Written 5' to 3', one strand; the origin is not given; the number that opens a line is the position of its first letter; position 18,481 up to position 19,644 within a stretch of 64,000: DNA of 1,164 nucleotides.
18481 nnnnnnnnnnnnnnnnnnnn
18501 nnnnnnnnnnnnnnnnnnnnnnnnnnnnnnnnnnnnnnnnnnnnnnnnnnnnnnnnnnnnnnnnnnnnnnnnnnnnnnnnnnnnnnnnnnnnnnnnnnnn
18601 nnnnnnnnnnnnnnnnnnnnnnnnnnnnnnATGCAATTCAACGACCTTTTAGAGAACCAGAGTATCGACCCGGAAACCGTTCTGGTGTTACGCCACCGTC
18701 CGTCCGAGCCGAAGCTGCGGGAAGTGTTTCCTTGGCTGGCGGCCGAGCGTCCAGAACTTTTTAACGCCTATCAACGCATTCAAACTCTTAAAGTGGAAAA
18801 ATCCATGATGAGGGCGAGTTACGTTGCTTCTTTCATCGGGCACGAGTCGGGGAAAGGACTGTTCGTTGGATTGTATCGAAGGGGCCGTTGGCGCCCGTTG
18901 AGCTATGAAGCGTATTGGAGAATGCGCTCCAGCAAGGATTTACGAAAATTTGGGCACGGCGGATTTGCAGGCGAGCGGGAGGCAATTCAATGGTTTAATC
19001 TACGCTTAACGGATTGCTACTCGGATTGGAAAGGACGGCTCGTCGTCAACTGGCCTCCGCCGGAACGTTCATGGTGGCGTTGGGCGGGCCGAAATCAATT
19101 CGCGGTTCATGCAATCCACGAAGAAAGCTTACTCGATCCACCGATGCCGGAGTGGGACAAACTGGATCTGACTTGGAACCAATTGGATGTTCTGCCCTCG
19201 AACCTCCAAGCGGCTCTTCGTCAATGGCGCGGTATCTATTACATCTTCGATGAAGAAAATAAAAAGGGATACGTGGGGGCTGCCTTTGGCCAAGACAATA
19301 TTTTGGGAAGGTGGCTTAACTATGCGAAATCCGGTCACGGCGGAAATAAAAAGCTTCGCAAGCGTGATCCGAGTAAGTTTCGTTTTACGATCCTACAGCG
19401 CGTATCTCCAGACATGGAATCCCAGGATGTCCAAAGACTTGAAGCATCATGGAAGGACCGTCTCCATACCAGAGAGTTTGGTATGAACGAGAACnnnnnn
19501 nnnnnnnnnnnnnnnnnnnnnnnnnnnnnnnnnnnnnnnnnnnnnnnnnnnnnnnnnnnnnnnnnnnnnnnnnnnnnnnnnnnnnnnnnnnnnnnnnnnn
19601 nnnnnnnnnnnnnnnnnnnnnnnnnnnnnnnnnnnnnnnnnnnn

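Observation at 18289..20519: AT-richer two-gene nuclease cassette (GIY-YIG + R-x5-H protein) bracketed by inverted copies of a genome repeat: candidate undescribed defence/toxin module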

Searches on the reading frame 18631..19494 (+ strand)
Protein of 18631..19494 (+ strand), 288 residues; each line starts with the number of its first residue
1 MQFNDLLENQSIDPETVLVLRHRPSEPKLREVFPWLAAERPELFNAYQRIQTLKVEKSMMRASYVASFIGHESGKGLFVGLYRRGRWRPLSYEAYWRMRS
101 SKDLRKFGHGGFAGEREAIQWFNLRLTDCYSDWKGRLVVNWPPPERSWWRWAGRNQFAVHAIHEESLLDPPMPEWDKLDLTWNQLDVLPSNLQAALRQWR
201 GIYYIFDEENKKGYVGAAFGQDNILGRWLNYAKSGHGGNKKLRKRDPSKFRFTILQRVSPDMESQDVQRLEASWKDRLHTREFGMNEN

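Call 4: search_protein_families(library=pfam, proteins=[window:18631-19494:+], max_evalue=1)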
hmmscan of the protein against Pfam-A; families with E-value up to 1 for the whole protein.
window:18631-19494:+ (288 aa): 1 family
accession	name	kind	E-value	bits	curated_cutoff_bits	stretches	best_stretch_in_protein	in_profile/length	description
PF01541.30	GIY-YIG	-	1.9e-05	25.3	22.6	1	201-280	3-74/78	GIY-YIG catalytic domain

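Call 5: search_protein_families(library=padloc, proteins=[window:18631-19494:+], max_evalue=1)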
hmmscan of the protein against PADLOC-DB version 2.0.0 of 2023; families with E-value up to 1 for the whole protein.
window:18631-19494:+ (288 aa): 2 families
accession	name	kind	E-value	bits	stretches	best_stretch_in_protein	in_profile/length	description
PDLC03973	UzuA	-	9e-78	259.6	1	1-288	3-278/278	-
PDLC03974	UzuA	-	3.7e-39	133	1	99-288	106-310/310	-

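Call 6: search_protein_families(library=ncbifam, proteins=[window:18631-19494:+], max_evalue=1)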
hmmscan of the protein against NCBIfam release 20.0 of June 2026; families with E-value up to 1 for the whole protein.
window:18631-19494:+ (288 aa): 1 family
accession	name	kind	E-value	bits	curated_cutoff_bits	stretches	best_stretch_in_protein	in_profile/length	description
TIGR01453.1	grpIintron_endo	subfamily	0.00028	21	56.05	1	201-280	3-81/215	group I intron endonuclease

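Call 20: find_homologous_proteins(query=window:18631-19494:+)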
Query window:18631-19494:+ (288 aa): 2152 proteins with E <= 0.001 among 3092 candidates; the best 120 are listed.
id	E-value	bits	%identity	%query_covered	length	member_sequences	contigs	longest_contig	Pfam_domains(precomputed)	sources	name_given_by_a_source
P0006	1.2e-197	674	100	100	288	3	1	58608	PF01541.31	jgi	jgi:hypothetical protein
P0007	3.6e-140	485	70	100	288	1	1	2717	-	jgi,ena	jgi:hypothetical protein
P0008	2.2e-130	453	66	100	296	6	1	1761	-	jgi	jgi:hypothetical protein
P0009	4.4e-130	452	65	100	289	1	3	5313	-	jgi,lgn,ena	-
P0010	1.1e-129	450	66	100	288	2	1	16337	PF01541.31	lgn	-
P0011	1.1e-127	444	64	100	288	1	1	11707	-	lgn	-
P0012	1.2e-127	444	64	100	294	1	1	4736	PF01541.31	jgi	jgi:hypothetical protein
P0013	1.3e-127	444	63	100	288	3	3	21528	-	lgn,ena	-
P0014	1.4e-127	444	64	100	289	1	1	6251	-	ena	-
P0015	1.5e-127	443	64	100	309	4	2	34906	-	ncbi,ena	-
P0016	6.9e-127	441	65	100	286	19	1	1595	PF01541.31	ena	-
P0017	1.2e-126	440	64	100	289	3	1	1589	-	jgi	-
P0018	4.0e-126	439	64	100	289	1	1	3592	-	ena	-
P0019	5.4e-125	435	65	100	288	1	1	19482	-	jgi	jgi:hypothetical protein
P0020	6.2e-125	435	64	100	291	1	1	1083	-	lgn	-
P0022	1.9e-124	433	63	100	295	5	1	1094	PF01541.31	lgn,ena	-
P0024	6.6e-124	432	63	100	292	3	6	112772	-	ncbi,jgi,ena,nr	ncbi:MAG: GIY-YIG nuclease family protein [Geminicoccaceae bacterium]|jgi:hypothetical protein|nr:GI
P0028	3.2e-122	426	62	100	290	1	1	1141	PF01541.31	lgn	-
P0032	1.1e-121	424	61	100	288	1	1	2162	PF01541.31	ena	-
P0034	4.5e-121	422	61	100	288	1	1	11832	PF01541.31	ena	-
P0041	4.7e-119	416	63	100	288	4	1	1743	PF01541.31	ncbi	-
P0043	1.3e-118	414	60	100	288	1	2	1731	PF01541.31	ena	-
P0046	4.4e-118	412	60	100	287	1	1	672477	PF01541.31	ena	-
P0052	2.4e-117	410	60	100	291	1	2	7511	PF01541.31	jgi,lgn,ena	-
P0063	2.9e-116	406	60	100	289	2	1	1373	PF01541.31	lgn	-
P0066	3.4e-116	406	60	100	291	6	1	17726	PF01541.31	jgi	jgi:GIY-YIG catalytic domain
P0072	1.2e-115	404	60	100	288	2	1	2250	PF01541.31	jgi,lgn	jgi:hypothetical protein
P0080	2.5e-115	403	60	100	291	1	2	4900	PF01541.31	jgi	jgi:hypothetical protein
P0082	2.7e-115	403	59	100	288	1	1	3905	PF01541.31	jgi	jgi:hypothetical protein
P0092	1.1e-114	401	60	100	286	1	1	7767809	-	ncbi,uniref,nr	ncbi:hypothetical protein Mal52_30180 [Symmachiella dynata]|uniref:GIY-YIG domain-containing protein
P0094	1.2e-114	401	59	100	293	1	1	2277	PF01541.31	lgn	-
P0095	1.4e-114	401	60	100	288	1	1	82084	PF01541.31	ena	-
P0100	3.1e-114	400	59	100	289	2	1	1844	PF01541.31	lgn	-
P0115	8.5e-114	398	59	100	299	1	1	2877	PF01541.31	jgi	jgi:hypothetical protein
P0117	1.2e-113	398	59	100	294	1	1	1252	PF01541.31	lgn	-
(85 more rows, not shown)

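Call 24: find_encoding_contigs(protein=P0010, flank=4000, max_places=2)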
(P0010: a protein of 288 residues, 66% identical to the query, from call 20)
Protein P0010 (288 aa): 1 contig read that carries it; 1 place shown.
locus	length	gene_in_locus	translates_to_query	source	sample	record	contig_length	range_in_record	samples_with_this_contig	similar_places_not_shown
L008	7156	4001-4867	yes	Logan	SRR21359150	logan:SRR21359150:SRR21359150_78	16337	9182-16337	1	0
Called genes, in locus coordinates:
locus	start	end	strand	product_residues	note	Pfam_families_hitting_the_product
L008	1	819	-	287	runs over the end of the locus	PF08843:AbiEii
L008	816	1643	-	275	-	PF09407:AbiEi_1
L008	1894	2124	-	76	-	-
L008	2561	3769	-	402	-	PF14082:SduA_C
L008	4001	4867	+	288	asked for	PF01541:GIY-YIG (faint)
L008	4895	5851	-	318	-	-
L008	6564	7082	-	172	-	-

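Call 25: find_encoding_contigs(protein=P0024, flank=4000, max_places=2)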
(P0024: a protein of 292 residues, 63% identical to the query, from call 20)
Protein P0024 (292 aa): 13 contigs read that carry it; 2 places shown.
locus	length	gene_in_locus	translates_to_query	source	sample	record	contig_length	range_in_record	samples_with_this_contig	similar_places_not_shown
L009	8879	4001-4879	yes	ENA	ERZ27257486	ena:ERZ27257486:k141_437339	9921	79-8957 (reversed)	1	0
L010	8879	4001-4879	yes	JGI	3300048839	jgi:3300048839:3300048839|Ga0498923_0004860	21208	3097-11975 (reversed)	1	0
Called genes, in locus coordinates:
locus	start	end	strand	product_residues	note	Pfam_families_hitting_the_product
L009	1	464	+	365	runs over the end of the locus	PF13407:Peripla_BP_4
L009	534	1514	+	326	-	PF02653:BPD_transp_2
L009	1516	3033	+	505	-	PF00005:ABC_tran, PF13304:AAA_21 (faint), PF00005:ABC_tran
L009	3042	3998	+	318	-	PF02653:BPD_transp_2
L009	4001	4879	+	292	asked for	-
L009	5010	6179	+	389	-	PF02746:MR_MLE_N, PF13378:MR_MLE_C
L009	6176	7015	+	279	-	PF02668:TauD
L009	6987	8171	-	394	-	PF07690:MFS_1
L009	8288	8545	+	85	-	PF04014:MazE_antitoxin (weak)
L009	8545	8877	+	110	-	PF02452:PemK_toxin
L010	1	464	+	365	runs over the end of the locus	PF13407:Peripla_BP_4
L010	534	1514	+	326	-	PF02653:BPD_transp_2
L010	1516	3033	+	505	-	PF00005:ABC_tran, PF13304:AAA_21 (faint), PF00005:ABC_tran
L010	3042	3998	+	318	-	PF02653:BPD_transp_2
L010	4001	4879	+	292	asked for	-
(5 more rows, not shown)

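Call 26: find_encoding_contigs(protein=P0013, flank=4000, max_places=2)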
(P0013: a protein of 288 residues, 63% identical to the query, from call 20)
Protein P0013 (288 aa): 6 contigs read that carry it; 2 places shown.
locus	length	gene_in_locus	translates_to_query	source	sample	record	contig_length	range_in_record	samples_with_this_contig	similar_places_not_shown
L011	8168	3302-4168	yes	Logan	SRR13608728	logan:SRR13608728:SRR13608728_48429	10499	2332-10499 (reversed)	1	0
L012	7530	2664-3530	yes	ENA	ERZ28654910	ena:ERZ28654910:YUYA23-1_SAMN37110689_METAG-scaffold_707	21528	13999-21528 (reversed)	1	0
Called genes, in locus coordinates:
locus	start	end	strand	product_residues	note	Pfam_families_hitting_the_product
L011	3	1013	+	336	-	?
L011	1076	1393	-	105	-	PF01471:PG_binding_1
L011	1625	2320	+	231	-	PF13629:T2SS-T3SS_pil_N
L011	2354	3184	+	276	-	PF25063:ARM_TT21_C (weak), PF13424:TPR_12 (faint), PF13428:TPR_14 (faint), PF14559:TPR_19 (faint), PF07719:TPR_2 (faint), PF13374:TPR_10 (faint), PF13181:TPR_8 (faint), PF00515:TPR_1 (faint)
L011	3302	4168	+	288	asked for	-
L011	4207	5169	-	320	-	PF00482:T2SSF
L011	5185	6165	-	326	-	PF00482:T2SSF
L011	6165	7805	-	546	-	PF00437:T2SSE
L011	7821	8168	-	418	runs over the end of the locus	PF06564:CBP_BcsQ (faint)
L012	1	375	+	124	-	?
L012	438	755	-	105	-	PF01471:PG_binding_1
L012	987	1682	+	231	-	PF13629:T2SS-T3SS_pil_N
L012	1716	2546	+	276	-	PF25063:ARM_TT21_C (weak), PF13424:TPR_12 (faint), PF13428:TPR_14 (faint), PF14559:TPR_19 (faint), PF07719:TPR_2 (faint), PF13374:TPR_10 (faint), PF13181:TPR_8 (faint), PF00515:TPR_1 (faint)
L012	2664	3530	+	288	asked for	-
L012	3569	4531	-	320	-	PF00482:T2SSF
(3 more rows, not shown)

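Call 27: find_encoding_contigs(protein=P0092, flank=4000, max_places=2)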
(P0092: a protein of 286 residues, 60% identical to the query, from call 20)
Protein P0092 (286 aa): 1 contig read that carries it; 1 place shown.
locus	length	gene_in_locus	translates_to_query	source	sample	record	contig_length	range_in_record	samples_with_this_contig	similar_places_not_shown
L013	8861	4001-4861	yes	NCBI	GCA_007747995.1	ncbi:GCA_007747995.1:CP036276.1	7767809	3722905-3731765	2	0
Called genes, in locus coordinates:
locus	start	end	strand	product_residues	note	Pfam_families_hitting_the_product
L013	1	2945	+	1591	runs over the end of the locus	PF13195:DUF4011, PF13086:AAA_11, PF13245:AAA_19 (faint), PF13604:AAA_30 (faint), PF13086:AAA_11 (weak), PF13087:AAA_12, PF18741:MTES_1575, PF11784:DUF3320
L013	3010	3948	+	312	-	PF14237:GYF_2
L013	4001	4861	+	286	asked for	-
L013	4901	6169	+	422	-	PF00149:Metallophos, PF12850:Metallophos_2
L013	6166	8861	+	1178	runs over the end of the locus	PF02463:SMC_N (faint), PF13476:AAA_23, PF13514:AAA_27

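Call 74: find_encoding_contigs(protein=P0007, flank=4000, max_places=2)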
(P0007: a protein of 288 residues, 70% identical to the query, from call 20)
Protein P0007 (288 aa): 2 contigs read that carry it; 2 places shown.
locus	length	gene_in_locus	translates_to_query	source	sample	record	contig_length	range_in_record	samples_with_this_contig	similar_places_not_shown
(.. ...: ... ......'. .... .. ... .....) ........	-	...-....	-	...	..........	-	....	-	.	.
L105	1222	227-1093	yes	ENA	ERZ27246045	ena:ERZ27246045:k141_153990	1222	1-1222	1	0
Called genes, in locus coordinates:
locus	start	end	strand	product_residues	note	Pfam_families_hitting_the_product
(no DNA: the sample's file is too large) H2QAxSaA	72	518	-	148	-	-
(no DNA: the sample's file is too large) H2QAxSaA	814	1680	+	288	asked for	-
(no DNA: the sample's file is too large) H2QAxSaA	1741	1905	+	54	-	-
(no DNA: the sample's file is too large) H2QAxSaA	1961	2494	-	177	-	-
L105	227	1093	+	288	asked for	-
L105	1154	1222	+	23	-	?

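Call 75: find_encoding_contigs(protein=P0009, flank=4000, max_places=3)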
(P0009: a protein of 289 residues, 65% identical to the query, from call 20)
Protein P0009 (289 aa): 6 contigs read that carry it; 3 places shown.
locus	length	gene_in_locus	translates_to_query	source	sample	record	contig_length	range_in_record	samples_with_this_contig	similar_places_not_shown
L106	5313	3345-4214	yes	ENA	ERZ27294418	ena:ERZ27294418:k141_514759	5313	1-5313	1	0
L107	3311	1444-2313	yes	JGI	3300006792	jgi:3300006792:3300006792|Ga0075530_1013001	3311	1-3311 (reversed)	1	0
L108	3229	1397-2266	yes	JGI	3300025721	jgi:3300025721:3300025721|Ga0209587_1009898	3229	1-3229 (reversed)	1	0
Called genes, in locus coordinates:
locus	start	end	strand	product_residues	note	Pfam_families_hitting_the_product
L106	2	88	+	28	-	?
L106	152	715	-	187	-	-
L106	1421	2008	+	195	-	PF13683:rve_3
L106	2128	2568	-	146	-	PF08937:ThsB_TIR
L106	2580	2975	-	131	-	-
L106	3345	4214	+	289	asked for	-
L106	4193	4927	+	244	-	-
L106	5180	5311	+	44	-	?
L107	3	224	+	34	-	?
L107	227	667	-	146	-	PF08937:ThsB_TIR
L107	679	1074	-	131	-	-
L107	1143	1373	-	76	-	-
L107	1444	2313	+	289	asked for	-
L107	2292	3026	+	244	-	-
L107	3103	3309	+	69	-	?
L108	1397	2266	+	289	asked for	-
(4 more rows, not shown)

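Call 88: search_dna_similar(query=window:18631-19494:+, collection=plasmids, mode=protein, max_evalue=1e-10, max_rows=15)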
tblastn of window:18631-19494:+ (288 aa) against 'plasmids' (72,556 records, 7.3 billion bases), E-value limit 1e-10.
Records with a match: 260; places in all: 263; records where one place covers at least 80% of the query: 62.
Best place of each record, by identity: <60% 260.
By first word of the organism name: Klebsiella 143; Bacillus 33; Sphingobium 7; Acinetobacter 7; Alteromonas 7; Rhizobium 6; Escherichia 6; Lactobacillus 5; Latilactobacillus 5; Duffyella 3; and 31 more.
By predicted mobility (MOB-suite, as given by PLSDB): non-mobilizable 124; conjugative 108; mobilizable 28.
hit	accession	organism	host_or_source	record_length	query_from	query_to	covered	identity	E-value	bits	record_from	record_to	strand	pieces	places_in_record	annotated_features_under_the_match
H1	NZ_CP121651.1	Bradyrhizobium sp. CB82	Stylosanthes guianensis,cell culture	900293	17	288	94%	59.3%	1e-102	335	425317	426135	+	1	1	GIY-YIG nuclease family protein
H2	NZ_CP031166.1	Euzebya pacifica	-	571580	5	288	99%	36.9%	3e-46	173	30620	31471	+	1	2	GIY-YIG nuclease family protein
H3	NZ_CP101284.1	Phenylobacterium sp. LH3H17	-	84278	1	288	100%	32.5%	4e-36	143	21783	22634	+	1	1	GIY-YIG nuclease family protein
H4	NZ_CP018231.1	Rhizobium leguminosarum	Vavilovia formosa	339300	1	288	100%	32.2%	6e-25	139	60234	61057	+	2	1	none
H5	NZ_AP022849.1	Bosea sp. ANAM02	Callyspongia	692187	1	288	100%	32.2%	7e-33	134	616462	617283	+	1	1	GIY-YIG nuclease family protein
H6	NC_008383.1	Rhizobium johnstonii 3841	-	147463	1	288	97%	32.4%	1e-23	135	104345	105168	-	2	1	hypothetical protein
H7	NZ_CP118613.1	Ensifer adhaerens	Pure isolate,Rhizosphere of Cyperus ...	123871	1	288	100%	31.3%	3e-32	132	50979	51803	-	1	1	GIY-YIG nuclease family protein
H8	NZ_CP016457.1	Sphingobium sp. RAC03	Microbial isolate,Algal phycosphere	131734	1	288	100%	31.3%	7e-32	131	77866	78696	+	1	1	GIY-YIG nuclease family protein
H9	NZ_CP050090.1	Rhizobium leguminosarum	Trifolium pratense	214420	1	288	97%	32.3%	8e-24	136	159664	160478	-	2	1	GIY-YIG nuclease family protein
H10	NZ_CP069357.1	Microvirga sp. VF16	Vachellia farnesiana,Cell culture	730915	1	288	100%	31.1%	3e-31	129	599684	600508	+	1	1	GIY-YIG nuclease family protein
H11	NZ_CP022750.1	Sphingobium xenophagum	cell culture,electronic ...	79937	1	288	100%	31.0%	6e-33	134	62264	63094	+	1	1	GIY-YIG nuclease family protein | hypothetical protein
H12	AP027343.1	Sphingobium sp. TomTYG74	-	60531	1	288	100%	30.4%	9e-30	125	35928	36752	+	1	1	hypothetical protein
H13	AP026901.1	Novosphingobium sp. MBES04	-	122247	1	288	100%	29.9%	7e-27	117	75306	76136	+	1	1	hypothetical protein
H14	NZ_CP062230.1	Mesorhizobium onobrychidis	Sainfoin,pure bacterial culture,Nodule ...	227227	1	287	100%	29.8%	3e-32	132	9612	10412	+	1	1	GIY-YIG nuclease family protein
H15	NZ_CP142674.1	Qipengyuania sp. HL-TH1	single cell,seawater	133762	1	288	100%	29.3%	4e-27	117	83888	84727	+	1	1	GIY-YIG nuclease family protein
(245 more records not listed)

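Call 89: search_dna_similar(query=window:18631-19494:+, collection=phages, mode=protein, max_evalue=0.00001, max_rows=10)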
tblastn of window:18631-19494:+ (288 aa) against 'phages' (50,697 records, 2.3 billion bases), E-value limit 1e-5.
Records with a match: 3; places in all: 3; records where one place covers at least 80% of the query: 2.
Best place of each record, by identity: <60% 3.
By first word of the organism name: Klebsiella 2; Bacteriophage 1.
By host as written in the record: Klebsiella pneumoniae ST13-OXA48 1; Klebsiella pneumoniae subsp. pneumoniae LC-1825/18 1; - 1.
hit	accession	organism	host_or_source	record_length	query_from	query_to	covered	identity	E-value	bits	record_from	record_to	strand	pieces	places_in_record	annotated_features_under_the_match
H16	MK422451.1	Klebsiella phage ST13-OXA48phi12.3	Klebsiella pneumoniae ST13-OXA48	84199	56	288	81%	26.0%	7e-9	62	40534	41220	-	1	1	GIY-YIG nuclease family protein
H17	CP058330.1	Klebsiella phage vB_Kpn_1825-KPC53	Klebsiella pneumoniae subsp. pneumoniae ...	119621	56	288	81%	26.0%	7e-9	62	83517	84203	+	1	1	record has no annotation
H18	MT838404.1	Bacteriophage sp.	human fecal samples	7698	193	288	33%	39.0%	1e-10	67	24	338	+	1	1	record has no annotation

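Call 90: get_annotated_region(hit=H1, flank=4000)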
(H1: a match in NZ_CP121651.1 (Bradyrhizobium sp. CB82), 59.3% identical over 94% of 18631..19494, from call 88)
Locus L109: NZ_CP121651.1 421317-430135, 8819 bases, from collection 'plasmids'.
description: Bradyrhizobium sp. CB82 plasmid pCB82_1, complete sequence
organism: Bradyrhizobium sp. CB82 (NCBI taxid 3039159)
taxonomy: Bacteria; Pseudomonadota; Alphaproteobacteria; Hyphomicrobiales; Nitrobacteraceae; Bradyrhizobium; Bradyrhizobium sp. CB82
host: -; source: Stylosanthes guianensis,cell culture; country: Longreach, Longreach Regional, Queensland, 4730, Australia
typing (MOB-suite, as given by PLSDB): conjugative; replicon rep_cluster_506; relaxase MOBP; mating-pair formation MPF_T
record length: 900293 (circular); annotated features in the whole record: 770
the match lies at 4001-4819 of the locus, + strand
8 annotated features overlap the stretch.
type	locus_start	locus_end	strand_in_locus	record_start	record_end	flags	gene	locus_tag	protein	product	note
CDS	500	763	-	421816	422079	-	-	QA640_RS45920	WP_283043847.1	Spy/CpxP family protein refolding chaperone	-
CDS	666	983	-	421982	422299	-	-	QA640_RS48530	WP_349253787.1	Spy/CpxP family protein refolding chaperone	-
CDS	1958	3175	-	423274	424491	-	-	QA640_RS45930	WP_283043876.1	IS110 family transposase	-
CDS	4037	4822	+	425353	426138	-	-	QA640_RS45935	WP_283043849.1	GIY-YIG nuclease family protein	-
CDS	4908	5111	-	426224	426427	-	-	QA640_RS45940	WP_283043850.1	hypothetical protein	-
CDS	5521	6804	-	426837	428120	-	ltrA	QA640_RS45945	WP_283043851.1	group II intron reverse transcriptase/maturase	GO:0000373 - Group II intron splicing [Evidence IEA]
CDS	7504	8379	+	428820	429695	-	-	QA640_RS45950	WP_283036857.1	tyrosine-type recombinase/integrase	GO:0015074 - DNA integration [Evidence IEA]; GO:0006310 - DNA recombination [Evidence IEA]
CDS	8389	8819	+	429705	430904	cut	-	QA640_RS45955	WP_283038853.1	IS91 family transposase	-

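Call 91: get_annotated_region(hit=H3, flank=4000)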
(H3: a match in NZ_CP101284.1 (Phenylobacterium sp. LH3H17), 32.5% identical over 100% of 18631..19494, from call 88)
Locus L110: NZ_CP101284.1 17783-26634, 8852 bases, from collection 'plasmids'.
description: Phenylobacterium sp. LH3H17 plasmid pA, complete sequence
organism: Phenylobacterium sp. LH3H17 (NCBI taxid 2903901)
taxonomy: Bacteria; Pseudomonadota; Alphaproteobacteria; Caulobacterales; Caulobacteraceae; Phenylobacterium; Phenylobacterium sp. LH3H17
host: -; source: -; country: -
typing (MOB-suite, as given by PLSDB): non-mobilizable; replicon rep_cluster_691; mating-pair formation MPF_T
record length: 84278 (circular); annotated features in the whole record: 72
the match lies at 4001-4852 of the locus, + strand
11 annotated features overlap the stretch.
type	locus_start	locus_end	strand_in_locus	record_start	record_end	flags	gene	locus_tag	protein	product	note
CDS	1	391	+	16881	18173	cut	trbL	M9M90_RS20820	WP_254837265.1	P-type conjugative transfer protein TrbL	GO:0009291 - unidirectional conjugation [Evidence IEA]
CDS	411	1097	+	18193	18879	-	trbF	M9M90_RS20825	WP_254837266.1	conjugal transfer protein TrbF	-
CDS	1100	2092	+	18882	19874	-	trbG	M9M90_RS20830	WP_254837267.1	P-type conjugative transfer protein TrbG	GO:0009291 - unidirectional conjugation [Evidence IEA]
CDS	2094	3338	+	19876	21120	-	-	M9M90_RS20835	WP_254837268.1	TrbI/VirB10 family protein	-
CDS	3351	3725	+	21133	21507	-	-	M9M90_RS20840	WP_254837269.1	hypothetical protein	-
CDS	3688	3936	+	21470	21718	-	-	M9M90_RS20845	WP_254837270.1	DUF2274 domain-containing protein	-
CDS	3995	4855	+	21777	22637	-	-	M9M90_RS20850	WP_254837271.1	GIY-YIG nuclease family protein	-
CDS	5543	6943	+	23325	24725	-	-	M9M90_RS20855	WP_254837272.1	DnaA N-terminal domain-containing protein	-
CDS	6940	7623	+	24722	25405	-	-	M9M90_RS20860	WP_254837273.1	thermonuclease family protein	-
CDS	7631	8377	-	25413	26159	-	-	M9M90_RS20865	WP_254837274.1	hypothetical protein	-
CDS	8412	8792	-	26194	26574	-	-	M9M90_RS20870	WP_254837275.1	hypothetical protein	-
